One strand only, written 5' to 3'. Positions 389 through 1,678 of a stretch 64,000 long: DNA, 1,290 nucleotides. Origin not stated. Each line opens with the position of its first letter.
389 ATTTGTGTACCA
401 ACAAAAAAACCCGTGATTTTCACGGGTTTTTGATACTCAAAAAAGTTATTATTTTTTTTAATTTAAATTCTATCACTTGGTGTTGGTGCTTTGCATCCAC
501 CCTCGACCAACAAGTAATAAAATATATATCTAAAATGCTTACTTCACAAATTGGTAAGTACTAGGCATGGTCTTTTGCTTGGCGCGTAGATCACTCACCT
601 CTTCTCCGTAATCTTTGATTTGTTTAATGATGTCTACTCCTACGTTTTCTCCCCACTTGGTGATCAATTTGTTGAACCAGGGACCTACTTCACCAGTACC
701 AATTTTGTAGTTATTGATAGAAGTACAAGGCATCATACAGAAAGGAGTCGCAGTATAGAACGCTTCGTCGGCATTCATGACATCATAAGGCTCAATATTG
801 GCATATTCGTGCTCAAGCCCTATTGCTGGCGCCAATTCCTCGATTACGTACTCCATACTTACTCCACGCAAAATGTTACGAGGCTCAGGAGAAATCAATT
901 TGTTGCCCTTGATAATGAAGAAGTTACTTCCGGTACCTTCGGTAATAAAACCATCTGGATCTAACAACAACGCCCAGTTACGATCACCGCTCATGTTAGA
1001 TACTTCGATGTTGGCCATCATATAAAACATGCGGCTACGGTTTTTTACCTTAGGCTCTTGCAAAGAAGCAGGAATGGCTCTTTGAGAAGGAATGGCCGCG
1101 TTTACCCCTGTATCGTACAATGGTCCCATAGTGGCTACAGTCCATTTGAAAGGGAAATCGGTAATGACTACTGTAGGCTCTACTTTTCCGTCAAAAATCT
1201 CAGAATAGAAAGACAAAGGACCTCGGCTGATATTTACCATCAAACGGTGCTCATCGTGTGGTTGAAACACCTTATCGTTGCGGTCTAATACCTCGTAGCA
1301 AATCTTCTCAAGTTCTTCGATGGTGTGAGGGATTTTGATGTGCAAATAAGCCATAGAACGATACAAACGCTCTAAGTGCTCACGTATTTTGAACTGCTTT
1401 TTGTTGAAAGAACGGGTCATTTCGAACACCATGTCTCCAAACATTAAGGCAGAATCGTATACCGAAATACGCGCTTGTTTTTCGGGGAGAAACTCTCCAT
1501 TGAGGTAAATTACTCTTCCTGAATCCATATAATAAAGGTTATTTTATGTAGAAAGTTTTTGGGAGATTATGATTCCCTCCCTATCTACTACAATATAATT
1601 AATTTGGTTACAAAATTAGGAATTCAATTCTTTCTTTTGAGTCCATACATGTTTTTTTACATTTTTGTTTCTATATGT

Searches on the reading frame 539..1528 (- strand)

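Call 109: search_protein_families(library=pfam, proteins=[window:539-1528:-], max_evalue=0.00001)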
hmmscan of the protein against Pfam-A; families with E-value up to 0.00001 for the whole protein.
window:539-1528:- (329 aa): 1 family
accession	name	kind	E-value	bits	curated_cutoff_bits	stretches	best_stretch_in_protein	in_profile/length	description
PF01063.24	Aminotran_4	-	3e-51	174.8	28.5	1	34-271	2-223/223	Amino-transferase class IV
